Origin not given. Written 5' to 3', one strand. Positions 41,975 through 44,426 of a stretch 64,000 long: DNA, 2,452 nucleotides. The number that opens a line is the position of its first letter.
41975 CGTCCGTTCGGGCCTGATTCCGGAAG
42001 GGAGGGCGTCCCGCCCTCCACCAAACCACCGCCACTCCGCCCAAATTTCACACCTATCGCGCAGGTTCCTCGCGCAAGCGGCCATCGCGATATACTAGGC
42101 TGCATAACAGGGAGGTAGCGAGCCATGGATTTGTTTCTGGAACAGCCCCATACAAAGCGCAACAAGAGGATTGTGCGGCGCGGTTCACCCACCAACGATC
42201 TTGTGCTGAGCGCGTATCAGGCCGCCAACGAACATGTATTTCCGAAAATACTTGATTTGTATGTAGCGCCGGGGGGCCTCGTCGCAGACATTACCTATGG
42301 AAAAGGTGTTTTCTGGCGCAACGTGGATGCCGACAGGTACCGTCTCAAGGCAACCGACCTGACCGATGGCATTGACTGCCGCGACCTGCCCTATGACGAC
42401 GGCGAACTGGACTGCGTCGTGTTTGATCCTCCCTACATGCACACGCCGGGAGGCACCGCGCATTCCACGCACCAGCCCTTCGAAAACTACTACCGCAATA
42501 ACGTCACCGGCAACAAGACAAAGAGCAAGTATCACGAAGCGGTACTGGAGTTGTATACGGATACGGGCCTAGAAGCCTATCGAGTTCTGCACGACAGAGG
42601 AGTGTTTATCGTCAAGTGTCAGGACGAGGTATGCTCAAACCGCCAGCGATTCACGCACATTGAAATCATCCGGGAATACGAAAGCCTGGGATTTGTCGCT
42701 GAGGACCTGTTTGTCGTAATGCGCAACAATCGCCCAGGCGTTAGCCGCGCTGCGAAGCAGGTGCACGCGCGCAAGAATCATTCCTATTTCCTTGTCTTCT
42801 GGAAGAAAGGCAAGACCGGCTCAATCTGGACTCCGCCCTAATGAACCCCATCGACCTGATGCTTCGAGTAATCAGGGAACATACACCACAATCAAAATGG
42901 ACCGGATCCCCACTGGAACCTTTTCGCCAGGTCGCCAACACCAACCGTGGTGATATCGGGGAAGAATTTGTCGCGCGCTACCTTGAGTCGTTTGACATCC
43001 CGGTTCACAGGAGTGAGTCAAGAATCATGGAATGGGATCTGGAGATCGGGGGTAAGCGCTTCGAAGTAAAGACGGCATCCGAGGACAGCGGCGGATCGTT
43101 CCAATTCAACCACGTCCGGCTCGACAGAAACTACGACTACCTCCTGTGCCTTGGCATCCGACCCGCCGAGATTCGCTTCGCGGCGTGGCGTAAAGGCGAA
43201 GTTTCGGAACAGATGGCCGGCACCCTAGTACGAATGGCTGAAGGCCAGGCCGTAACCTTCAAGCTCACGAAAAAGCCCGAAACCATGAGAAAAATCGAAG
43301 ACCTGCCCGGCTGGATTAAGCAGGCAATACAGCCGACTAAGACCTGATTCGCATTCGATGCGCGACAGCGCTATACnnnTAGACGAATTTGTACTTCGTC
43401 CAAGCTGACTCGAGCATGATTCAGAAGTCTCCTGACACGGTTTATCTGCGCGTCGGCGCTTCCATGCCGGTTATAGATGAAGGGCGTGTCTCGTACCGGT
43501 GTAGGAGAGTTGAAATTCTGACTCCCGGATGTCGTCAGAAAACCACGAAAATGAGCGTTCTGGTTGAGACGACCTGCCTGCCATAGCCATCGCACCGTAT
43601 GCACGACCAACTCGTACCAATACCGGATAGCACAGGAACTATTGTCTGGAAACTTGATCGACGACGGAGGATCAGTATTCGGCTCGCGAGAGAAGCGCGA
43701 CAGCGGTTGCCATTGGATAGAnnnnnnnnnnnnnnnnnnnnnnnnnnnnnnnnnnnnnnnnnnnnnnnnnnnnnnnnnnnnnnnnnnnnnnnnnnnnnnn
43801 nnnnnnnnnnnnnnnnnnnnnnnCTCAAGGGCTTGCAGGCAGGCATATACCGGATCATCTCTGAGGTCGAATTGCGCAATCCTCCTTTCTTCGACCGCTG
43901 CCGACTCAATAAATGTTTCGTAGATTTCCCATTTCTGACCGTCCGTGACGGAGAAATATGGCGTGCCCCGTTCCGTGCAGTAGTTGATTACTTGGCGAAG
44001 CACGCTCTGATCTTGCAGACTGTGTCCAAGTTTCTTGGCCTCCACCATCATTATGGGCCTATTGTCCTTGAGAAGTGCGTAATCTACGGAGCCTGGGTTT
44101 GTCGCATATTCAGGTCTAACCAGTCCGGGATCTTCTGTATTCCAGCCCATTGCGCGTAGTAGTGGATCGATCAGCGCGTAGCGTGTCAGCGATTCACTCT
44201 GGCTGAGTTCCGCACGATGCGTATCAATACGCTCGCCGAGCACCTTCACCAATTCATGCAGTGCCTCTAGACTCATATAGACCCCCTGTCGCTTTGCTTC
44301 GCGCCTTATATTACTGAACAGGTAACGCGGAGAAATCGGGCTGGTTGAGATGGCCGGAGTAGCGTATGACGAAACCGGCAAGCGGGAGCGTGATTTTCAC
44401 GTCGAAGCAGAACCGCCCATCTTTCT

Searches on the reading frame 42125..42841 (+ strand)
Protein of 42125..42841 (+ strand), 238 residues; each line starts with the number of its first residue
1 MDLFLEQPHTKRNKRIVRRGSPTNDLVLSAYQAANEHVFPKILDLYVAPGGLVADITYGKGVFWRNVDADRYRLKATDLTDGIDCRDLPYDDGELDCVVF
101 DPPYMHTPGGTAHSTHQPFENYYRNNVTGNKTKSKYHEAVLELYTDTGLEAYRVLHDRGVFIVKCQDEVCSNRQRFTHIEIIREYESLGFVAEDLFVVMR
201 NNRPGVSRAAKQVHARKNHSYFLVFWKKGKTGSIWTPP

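Call 3: search_protein_families(library=pfam, proteins=[window:42125-42841:+], max_evalue=1)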
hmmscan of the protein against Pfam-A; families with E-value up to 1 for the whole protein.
window:42125-42841:+ (238 aa): 2 families
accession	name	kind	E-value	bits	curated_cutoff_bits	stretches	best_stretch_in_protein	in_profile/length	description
PF01555.25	N6_N4_Mtase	-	2.3e-10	41.2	26.7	1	96-231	2-110/221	DNA methylase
PF01170.24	UPF0020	-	0.067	13.3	22.3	0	69-105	96-132/197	RMKL-like, methyltransferase domain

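Call 4: search_protein_families(library=padloc, proteins=[window:42125-42841:+], max_evalue=1)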
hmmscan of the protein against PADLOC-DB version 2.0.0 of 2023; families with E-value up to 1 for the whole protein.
window:42125-42841:+ (238 aa): 4 families
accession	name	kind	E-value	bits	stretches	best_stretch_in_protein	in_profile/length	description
PDLC04134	mad2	-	7.6e-05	19.7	1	72-235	341-455/492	mads_2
PDLC03288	MTase_II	-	7.7e-05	20.7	1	83-166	56-125/169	Type II methyltransferase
PDLC03730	oMTase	-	0.00038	18.8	1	83-111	50-78/153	orphan methyltransferase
PDLC03283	MTase_II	-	0.015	12.6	1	84-228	11-162/352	Type II methyltransferase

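Call 5: search_protein_families(library=ncbifam, proteins=[window:42125-42841:+], max_evalue=0.1)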
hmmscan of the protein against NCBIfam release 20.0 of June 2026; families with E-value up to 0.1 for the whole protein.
window:42125-42841:+ (238 aa): 1 family
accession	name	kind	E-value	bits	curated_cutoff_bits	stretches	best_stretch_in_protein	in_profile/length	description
NF011527.0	PRK14968.1-1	equivalog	0.045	13.5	242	0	89-108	88-107/192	putative methyltransferase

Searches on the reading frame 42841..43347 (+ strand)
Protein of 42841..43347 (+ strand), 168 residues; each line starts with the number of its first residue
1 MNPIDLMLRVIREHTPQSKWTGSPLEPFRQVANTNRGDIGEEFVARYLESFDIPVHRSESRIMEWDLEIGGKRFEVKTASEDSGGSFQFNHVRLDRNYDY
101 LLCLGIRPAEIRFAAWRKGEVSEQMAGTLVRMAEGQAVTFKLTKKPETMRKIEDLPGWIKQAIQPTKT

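Call 3: search_protein_families(library=pfam, proteins=[window:42841-43347:+], max_evalue=1)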
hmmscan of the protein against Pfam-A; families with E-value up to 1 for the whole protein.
window:42841-43347:+ (168 aa): 0 families

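Call 4: search_protein_families(library=padloc, proteins=[window:42841-43347:+], max_evalue=1)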
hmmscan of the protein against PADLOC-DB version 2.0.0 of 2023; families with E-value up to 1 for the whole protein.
window:42841-43347:+ (168 aa): 2 families
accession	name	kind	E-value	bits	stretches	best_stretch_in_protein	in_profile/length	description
PDLC03515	REase_II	-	3.7e-14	50.8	1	18-120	31-130/186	Type II restriction enzyme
PDLC03498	REase_II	-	1.4e-09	36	1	31-121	34-125/182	Type II restriction enzyme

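Call 5: search_protein_families(library=ncbifam, proteins=[window:42841-43347:+], max_evalue=0.1)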
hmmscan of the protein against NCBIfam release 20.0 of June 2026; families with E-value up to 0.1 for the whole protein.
window:42841-43347:+ (168 aa): 0 families

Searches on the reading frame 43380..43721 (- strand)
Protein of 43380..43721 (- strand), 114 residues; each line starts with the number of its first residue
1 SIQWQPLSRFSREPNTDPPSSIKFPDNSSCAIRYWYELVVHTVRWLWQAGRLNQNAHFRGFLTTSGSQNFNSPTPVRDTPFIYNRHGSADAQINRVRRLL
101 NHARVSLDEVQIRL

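Call 51: search_protein_families(library=pfam, proteins=[window:43380-43721:-], max_evalue=10)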
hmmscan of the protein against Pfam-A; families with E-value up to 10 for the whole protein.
window:43380-43721:- (114 aa): 0 families

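Call 59: search_protein_representatives(protein=window:43380-43721:-)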
Query: 114 residues. Proteins with E-value up to 0.001 (for the whole library): 70; up to 1e-10: 5; up to 1e-30: 1. The best 70 are listed.
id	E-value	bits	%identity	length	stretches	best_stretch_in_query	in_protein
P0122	1.2e-34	134.8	57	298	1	2-114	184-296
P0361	1.3e-14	70.1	43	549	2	4-53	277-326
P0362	1.7e-13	66.5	36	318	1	3-113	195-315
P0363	5.3e-12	61.8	41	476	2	4-55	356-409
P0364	5.5e-11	58.5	36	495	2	15-77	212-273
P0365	2.0e-10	56.7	35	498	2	3-59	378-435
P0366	2.3e-10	56.5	35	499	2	4-55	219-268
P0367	6.1e-10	55.1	38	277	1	3-104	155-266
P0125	1.0e-09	54.4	33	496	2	13-110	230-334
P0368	1.1e-09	54.2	34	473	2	3-56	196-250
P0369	2.3e-09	53.2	31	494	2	3-110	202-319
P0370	4.5e-09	52.3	40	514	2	4-78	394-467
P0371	5.7e-09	52.0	35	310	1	2-111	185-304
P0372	5.7e-09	52.0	40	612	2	4-54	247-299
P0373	1.2e-08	50.9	39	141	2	4-71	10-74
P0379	1.4e-07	47.5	42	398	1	3-86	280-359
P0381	3.2e-07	46.4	35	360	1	2-113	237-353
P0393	8.2e-06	41.8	31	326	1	3-104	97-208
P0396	2.2e-05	40.4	47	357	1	4-48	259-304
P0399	4.9e-05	39.3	34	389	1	16-112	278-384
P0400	4.9e-05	39.3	33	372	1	4-105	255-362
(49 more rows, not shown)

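Call 62: search_protein_families(library=pfam, alignment_id=A3, max_evalue=0.001)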
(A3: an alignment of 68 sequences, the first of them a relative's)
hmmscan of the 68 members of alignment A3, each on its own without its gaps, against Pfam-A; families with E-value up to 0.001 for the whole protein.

A. member 1, P0361 (549 aa): 2 families
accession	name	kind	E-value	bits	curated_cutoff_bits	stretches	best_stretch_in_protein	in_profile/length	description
PF04313.20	HSDR_N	-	1.9e-11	44.6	25.1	1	61-122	123-193/198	Type I restriction enzyme R protein N terminus (HSDR_N)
PF13588.12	HSDR_N_2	-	1.6e-10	41.5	25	1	25-120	2-95/110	Type I restriction enzyme R protein N terminus (HSDR_N)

B. families by the number of members that match (of 68 scanned): 18 families
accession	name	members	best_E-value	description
PF04313.20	HSDR_N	36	8.5e-16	Type I restriction enzyme R protein N terminus (HSDR_N)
PF13588.12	HSDR_N_2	17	4.8e-11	Type I restriction enzyme R protein N terminus (HSDR_N)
PF13927.12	Ig_3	1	7.7e-134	Immunoglobulin domain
PF13895.12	Ig_2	1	1.6e-118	Immunoglobulin domain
PF00047.31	ig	1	1.5e-114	Immunoglobulin domain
PF07679.22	I-set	1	3.9e-104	Immunoglobulin I-set domain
PF07686.23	V-set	1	6.7e-47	Immunoglobulin V-set domain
PF16681.11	Ig_5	1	2.7e-30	Ig-like domain on T-cell surface glycoprotein CD3 epsilon chain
PF16706.11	Izumo-Ig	1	3.8e-28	Izumo-like Immunoglobulin domain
PF18452.7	Ig_6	1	5.8e-15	Immunoglobulin domain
PF22854.2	VEGFR1-3_N_Ig-like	1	4.9e-13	VEGFR1-3, N-terminal Ig-like domain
PF08205.18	C2-set_2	1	4.1e-12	CD80-like C2-set immunoglobulin domain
PF09565.16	RE_NgoFVII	1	1.5e-07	NgoFVII restriction endonuclease N-terminal PLD domain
PF02440.21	Adeno_E3_CR1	1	1.6e-07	Adenovirus E3 region protein CR1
PF13091.12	PLDc_2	1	1.7e-05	PLD-like domain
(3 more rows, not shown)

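Call 63: search_protein_families(library=pfam, proteins=[P0379, P0396, P0399, P0400, P0381, P0393, P0372], max_evalue=0.01)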
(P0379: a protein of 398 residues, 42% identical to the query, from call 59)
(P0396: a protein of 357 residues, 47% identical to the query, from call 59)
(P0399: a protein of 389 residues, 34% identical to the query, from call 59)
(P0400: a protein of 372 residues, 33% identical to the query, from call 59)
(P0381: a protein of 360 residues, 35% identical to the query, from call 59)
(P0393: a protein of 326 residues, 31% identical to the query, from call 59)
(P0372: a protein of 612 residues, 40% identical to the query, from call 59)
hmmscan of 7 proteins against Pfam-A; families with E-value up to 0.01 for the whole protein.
P0379 (398 aa): 2 families
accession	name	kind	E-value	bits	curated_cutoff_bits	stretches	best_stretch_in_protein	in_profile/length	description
PF04313.20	HSDR_N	-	1.4e-09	38.6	25.1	1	62-123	124-193/198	Type I restriction enzyme R protein N terminus (HSDR_N)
PF13588.12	HSDR_N_2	-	2.6e-07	31.1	25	1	50-120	24-94/110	Type I restriction enzyme R protein N terminus (HSDR_N)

P0396 (357 aa): 2 families
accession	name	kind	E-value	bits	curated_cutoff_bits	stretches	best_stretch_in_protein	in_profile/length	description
PF04313.20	HSDR_N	-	8.5e-16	58.8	25.1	1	23-126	3-197/198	Type I restriction enzyme R protein N terminus (HSDR_N)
PF13588.12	HSDR_N_2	-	3.5e-10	40.4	25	1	24-124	2-99/110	Type I restriction enzyme R protein N terminus (HSDR_N)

P0399 (389 aa): 2 families
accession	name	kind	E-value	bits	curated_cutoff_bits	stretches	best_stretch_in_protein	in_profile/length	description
PF13588.12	HSDR_N_2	-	2.8e-06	27.8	25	1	48-129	22-95/110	Type I restriction enzyme R protein N terminus (HSDR_N)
PF04313.20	HSDR_N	-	7.6e-05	23.1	25.1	1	52-135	116-197/198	Type I restriction enzyme R protein N terminus (HSDR_N)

P0400 (372 aa): 2 families
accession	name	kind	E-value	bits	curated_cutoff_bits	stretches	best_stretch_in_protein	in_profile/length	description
PF13588.12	HSDR_N_2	-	4.8e-11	43.2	25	1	23-132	1-110/110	Type I restriction enzyme R protein N terminus (HSDR_N)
PF04313.20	HSDR_N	-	5.1e-10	40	25.1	1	54-125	121-196/198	Type I restriction enzyme R protein N terminus (HSDR_N)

P0381 (360 aa): 2 families
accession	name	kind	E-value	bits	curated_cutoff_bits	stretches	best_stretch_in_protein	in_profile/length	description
PF04313.20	HSDR_N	-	1.3e-05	25.6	25.1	1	55-93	1-38/198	Type I restriction enzyme R protein N terminus (HSDR_N)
PF13588.12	HSDR_N_2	-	0.0023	18.4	25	1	58-149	2-94/110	Type I restriction enzyme R protein N terminus (HSDR_N)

P0393 (326 aa): 0 families

P0372 (612 aa): 0 families

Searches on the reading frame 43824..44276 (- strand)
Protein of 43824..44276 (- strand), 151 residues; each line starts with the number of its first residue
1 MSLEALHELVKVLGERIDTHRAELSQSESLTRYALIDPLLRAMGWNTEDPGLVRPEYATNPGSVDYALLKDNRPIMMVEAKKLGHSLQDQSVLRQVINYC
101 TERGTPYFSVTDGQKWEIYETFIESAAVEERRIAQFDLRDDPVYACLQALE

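Call 51: search_protein_families(library=pfam, proteins=[window:43824-44276:-], max_evalue=10)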
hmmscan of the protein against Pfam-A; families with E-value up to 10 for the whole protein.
window:43824-44276:- (151 aa): 2 families
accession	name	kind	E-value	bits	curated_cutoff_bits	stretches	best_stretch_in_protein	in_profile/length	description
PF04313.20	HSDR_N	-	3.1e-08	34.1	25.1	2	60-121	124-192/198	Type I restriction enzyme R protein N terminus (HSDR_N)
PF13588.12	HSDR_N_2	-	2.5e-05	24.8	25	1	59-121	34-96/110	Type I restriction enzyme R protein N terminus (HSDR_N)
